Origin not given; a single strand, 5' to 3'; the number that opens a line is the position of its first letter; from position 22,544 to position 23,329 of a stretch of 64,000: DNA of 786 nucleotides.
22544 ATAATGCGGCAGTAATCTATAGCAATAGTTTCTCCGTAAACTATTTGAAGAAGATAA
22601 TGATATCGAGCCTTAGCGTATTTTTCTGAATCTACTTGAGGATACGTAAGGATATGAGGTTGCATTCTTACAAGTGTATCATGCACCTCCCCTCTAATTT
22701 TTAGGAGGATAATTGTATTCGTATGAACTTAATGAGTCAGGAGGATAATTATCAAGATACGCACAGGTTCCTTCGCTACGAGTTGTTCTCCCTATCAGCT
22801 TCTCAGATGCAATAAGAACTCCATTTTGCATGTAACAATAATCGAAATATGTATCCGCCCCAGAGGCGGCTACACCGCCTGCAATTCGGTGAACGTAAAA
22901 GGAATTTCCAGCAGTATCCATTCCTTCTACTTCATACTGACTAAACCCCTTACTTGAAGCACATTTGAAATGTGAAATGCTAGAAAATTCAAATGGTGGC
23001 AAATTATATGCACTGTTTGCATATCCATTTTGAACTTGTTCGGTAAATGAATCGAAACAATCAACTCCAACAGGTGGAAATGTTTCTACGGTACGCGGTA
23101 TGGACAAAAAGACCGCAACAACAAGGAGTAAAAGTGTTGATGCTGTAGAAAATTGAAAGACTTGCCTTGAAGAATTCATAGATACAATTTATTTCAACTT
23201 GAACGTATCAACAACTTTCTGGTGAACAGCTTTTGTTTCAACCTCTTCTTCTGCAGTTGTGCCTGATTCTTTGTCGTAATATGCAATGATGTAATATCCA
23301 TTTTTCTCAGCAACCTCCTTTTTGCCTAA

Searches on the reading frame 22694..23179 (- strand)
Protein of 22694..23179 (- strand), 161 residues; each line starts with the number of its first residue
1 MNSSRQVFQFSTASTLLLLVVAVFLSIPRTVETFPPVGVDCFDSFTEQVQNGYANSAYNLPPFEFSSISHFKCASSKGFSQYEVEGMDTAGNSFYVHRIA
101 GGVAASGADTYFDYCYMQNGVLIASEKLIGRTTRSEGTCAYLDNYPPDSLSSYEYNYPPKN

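Call 21: search_protein_families(library=pfam, alignment_id=A3, max_evalue=0.0001)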
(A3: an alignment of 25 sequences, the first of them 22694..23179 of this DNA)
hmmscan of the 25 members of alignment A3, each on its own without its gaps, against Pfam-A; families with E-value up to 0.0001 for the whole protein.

A. member 1, window:22694-23179:- (161 aa): 0 families

B. families by the number of members that match (of 25 scanned): 26 families (the first 25 are shown)
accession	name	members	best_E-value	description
PF01786.24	AOX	1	3.6e-71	Alternative oxidase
PF01207.24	Dus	1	1.3e-58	Dihydrouridine synthase (Dus)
PF09966.14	DUF2200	1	5.2e-53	Uncharacterized protein conserved in bacteria (DUF2200)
PF13177.12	DNA_pol3_delta2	1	4.3e-39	DNA polymerase III, delta subunit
PF00588.24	SpoU_methylase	1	6.2e-37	SpoU rRNA Methylase family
PF00587.30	tRNA-synt_2b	1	1.3e-26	tRNA synthetase class II core domain (G, H, P, S and T)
PF10988.14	DUF2807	1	3.1e-25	Putative auto-transporter adhesin, head GIN domain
PF02403.27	Seryl_tRNA_N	1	3.4e-22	Seryl-tRNA synthetase N-terminal domain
PF04024.17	PspC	1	1.7e-21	PspC domain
PF00173.33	Cyt-b5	1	7e-19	Cytochrome b5-like Heme/Steroid binding domain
PF03551.20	PadR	1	1.8e-18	Transcriptional regulator PadR-like family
PF00004.35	AAA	1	9.4e-18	ATPase family associated with various cellular activities (AAA)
PF22655.1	SpoU_sub_bind_like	1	1.2e-16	SpoU L30e-like domain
PF00188.32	CAP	1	1e-14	Cysteine-rich secretory protein family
PF03724.22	META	1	1.7e-14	META domain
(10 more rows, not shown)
